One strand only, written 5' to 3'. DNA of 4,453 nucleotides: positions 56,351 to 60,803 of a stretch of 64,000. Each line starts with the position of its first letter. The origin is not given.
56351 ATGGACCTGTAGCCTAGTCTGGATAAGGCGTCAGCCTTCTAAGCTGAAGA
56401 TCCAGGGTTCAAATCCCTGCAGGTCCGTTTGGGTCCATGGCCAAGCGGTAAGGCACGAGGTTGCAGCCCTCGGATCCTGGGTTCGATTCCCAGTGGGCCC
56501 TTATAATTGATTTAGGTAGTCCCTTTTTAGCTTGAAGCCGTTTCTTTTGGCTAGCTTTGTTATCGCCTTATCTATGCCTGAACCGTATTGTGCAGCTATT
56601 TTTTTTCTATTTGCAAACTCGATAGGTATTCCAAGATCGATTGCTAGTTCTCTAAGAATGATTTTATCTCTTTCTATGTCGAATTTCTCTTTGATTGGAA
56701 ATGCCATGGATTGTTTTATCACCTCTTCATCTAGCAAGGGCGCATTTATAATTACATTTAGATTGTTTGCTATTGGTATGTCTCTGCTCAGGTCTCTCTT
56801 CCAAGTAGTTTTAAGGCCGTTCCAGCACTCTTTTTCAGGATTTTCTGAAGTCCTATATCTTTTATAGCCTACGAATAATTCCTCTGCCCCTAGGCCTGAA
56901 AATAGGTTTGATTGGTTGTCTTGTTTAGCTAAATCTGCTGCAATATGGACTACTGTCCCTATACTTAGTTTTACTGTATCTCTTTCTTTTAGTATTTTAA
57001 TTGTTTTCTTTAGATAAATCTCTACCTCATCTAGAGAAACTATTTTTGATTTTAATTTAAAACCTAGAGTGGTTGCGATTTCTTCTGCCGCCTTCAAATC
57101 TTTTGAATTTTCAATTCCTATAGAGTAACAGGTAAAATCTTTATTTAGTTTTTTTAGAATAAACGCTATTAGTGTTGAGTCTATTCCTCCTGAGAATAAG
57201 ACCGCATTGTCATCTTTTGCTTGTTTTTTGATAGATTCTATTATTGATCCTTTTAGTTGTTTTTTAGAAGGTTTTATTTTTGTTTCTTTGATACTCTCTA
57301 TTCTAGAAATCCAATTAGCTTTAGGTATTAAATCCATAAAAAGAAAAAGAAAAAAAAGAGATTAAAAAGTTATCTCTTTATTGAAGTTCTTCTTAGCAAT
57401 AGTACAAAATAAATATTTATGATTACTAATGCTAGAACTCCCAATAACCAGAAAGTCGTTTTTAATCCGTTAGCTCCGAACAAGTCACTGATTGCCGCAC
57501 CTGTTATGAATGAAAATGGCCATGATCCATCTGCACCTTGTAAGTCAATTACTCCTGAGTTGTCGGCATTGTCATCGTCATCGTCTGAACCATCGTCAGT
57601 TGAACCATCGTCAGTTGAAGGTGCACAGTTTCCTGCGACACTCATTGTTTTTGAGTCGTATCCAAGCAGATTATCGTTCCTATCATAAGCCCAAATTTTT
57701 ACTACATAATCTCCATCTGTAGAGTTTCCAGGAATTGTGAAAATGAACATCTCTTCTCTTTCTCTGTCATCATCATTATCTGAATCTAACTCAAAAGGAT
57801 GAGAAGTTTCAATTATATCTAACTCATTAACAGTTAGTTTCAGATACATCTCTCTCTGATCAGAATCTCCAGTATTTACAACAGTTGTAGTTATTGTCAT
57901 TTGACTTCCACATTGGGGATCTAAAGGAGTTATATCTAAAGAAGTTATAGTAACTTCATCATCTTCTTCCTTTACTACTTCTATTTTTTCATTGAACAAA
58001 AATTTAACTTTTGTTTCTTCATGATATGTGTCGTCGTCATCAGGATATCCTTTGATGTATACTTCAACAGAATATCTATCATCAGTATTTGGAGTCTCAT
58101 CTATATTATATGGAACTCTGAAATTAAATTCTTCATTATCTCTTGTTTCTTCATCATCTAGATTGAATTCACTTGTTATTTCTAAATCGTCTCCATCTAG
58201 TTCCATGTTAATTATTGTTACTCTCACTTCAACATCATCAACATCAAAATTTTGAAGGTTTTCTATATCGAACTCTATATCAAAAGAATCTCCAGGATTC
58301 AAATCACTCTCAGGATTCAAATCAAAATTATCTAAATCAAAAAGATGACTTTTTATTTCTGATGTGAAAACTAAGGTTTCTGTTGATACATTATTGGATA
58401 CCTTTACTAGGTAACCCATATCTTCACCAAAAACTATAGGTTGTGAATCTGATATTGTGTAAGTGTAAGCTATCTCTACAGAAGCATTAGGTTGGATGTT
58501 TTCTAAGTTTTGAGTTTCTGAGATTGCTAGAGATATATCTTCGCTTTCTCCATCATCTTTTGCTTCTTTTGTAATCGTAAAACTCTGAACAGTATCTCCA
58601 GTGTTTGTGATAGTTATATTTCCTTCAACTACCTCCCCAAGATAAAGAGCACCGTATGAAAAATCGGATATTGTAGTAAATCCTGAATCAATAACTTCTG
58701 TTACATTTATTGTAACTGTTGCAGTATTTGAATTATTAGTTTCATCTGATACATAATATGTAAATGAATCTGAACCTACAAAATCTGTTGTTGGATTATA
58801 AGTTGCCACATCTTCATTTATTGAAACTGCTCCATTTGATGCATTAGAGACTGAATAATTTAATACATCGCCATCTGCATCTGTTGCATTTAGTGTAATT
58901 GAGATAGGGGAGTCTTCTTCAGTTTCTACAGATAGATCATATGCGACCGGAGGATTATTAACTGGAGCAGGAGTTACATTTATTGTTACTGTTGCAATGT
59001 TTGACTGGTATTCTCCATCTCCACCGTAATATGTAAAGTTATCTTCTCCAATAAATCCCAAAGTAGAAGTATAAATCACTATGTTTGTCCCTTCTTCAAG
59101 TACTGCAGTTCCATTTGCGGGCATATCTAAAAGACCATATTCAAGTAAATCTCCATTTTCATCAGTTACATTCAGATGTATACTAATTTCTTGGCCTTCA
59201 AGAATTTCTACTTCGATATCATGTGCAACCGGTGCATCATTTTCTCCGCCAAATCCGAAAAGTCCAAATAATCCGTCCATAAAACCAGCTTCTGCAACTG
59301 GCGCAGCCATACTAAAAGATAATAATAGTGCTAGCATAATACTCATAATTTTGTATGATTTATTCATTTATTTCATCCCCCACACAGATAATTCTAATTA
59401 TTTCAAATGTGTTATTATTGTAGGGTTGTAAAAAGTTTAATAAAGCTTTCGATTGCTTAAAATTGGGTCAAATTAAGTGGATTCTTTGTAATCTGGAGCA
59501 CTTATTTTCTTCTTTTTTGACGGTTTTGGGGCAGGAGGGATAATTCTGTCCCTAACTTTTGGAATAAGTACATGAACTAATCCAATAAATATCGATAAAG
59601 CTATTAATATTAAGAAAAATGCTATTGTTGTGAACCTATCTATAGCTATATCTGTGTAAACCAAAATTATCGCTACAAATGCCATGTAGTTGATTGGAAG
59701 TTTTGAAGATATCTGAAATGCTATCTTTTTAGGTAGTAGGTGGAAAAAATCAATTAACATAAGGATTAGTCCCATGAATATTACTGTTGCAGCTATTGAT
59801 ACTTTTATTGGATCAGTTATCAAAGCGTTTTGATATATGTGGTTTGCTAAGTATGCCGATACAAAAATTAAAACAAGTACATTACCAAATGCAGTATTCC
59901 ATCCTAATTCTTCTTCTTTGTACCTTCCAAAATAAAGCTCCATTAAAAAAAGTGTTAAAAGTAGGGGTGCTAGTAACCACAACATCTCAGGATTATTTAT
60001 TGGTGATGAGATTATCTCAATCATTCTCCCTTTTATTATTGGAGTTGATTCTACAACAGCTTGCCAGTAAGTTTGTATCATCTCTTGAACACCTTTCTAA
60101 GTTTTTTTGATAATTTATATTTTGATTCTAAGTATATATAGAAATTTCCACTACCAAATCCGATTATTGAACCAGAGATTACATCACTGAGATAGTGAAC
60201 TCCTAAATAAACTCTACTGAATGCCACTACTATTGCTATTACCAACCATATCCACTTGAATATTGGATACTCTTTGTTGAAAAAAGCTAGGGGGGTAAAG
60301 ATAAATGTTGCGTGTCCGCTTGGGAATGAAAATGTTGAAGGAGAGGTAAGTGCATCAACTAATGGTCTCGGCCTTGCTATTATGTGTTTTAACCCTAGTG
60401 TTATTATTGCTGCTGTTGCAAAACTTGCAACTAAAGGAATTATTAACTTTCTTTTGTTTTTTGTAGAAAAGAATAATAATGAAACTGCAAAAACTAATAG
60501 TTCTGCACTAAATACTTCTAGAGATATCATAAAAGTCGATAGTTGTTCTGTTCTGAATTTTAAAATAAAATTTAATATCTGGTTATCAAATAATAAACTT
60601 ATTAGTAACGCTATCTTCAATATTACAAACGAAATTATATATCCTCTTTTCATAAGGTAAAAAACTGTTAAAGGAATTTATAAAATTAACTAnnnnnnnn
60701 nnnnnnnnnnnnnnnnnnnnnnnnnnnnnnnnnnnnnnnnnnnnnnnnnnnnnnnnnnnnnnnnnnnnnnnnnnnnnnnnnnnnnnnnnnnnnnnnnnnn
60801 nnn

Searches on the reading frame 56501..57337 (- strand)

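Call 3: search_protein_families(library=pfam, proteins=[window:56501-57337:-], max_evalue=0.1)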
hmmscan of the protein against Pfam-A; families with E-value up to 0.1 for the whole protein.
window:56501-57337:- (278 aa): 5 families
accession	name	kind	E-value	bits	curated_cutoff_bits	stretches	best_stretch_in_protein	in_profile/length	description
PF00733.27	Asn_synthase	-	4e-30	106.1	21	2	32-169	6-146/354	Asparagine synthase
PF24167.1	DUF7411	-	5e-08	33.2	28.7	1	45-127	4-81/194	Family of unknown function (DUF7411)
PF06508.19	QueC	-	0.00013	22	22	1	46-108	4-66/210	Queuosine biosynthesis protein QueC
PF02540.23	NAD_synthase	-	0.00068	19.3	21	1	31-114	8-93/242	NAD synthase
PF16470.10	S8_pro-domain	-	0.076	14.1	25.5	0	79-104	9-34/79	Peptidase S8 pro-domain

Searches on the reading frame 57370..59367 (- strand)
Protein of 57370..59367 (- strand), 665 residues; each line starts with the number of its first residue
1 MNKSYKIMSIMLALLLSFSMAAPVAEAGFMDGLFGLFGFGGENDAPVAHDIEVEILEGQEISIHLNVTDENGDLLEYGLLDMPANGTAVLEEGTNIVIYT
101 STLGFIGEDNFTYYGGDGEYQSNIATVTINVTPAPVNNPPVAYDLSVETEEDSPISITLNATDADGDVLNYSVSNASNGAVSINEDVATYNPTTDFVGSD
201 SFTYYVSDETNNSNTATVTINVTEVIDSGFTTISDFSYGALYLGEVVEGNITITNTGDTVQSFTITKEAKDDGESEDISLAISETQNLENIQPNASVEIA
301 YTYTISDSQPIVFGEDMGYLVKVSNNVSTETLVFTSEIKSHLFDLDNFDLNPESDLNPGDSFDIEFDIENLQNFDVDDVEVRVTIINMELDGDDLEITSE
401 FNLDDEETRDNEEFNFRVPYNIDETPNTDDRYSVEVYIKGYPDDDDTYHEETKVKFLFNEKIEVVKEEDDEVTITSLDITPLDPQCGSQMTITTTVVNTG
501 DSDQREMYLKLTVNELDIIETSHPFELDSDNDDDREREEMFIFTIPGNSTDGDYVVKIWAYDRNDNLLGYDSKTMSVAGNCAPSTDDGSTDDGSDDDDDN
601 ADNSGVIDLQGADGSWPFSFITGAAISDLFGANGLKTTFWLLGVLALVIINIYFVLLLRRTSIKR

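Call 3: search_protein_families(library=pfam, proteins=[window:57370-59367:-], max_evalue=0.1)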
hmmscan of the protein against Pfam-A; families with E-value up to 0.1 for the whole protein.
window:57370-59367:- (665 aa): 4 families
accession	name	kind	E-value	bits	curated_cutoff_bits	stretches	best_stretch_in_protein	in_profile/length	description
PF17963.7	Big_9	-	3.7e-29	101.9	23.6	2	137-221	1-89/89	Bacterial Ig domain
PF17803.7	Cadherin_4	-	6.8e-18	65.4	25.1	2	125-186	1-66/71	Bacterial cadherin-like domain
PF17892.7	Cadherin_5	-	3.6e-16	59.2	26.5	2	136-223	1-98/98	Cadherin-like domain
PF21310.3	OCRL-like_ASH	-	0.023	15.3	27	1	235-307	5-74/109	Inositol polyphosphate 5-phosphatase OCRL-like, ASH domain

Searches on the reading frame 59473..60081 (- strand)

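Call 3: search_protein_families(library=pfam, proteins=[window:59473-60081:-], max_evalue=0.1)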
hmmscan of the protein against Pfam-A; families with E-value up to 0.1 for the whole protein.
window:59473-60081:- (202 aa): 2 families
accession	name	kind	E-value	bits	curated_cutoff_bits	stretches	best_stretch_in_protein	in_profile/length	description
PF09843.14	DUF2070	-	0.038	12.7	30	1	36-181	48-179/561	Predicted membrane protein (DUF2070)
PF04277.18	OAD_gamma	-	0.093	13.9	27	1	156-196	15-55/76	Oxaloacetate decarboxylase, gamma chain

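Call 4: search_protein_families(library=ncbifam, proteins=[window:59473-60081:-], max_evalue=0.1)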
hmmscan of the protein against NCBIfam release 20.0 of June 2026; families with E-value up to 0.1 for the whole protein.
window:59473-60081:- (202 aa): 0 families

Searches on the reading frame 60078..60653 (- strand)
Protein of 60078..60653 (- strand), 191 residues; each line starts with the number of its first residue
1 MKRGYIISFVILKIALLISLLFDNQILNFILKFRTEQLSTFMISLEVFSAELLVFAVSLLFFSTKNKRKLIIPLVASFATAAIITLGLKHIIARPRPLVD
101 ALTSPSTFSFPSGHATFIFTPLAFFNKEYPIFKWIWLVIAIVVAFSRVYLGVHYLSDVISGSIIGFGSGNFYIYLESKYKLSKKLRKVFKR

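Call 3: search_protein_families(library=pfam, proteins=[window:60078-60653:-], max_evalue=0.1)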
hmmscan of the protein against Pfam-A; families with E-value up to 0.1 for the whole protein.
window:60078-60653:- (191 aa): 3 families
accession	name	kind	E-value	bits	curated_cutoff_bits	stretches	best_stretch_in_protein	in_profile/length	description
PF01569.27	PAP2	-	3.9e-21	75.6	27.2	1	72-175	3-124/130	PAP2 superfamily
PF14378.12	PAP2_3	-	8.2e-09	36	27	1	67-167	89-186/190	PAP2 superfamily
PF14360.12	PAP2_C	-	2.5e-05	25.2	27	1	112-166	8-66/74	PAP2 superfamily C-terminal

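Call 4: search_protein_families(library=ncbifam, proteins=[window:60078-60653:-], max_evalue=0.1)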
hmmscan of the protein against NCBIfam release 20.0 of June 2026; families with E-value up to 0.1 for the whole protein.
window:60078-60653:- (191 aa): 5 families
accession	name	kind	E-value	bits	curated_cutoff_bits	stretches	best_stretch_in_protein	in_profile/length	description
NF047884.1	UdeprDiPSep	equivalog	5e-21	75.4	250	1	7-175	10-186/188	undecaprenyl-diphosphatase SepP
NF008813.0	PRK11837.1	equivalog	4.7e-15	56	229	1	33-189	14-187/202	undecaprenyl-diphosphate phosphatase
NF007159.0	PRK09597.1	equivalog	7e-07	29.1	177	1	103-166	115-178/191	lipid A 1-phosphatase LpxE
NF007975.0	PRK10699.1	equivalog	0.00022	20.7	261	1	100-165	149-219/254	phosphatidylglycerophosphatase B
TIGR00799.1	mtp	subfamily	0.0078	15.8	181.3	1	7-80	27-98/258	Golgi 4-transmembrane spanning transporter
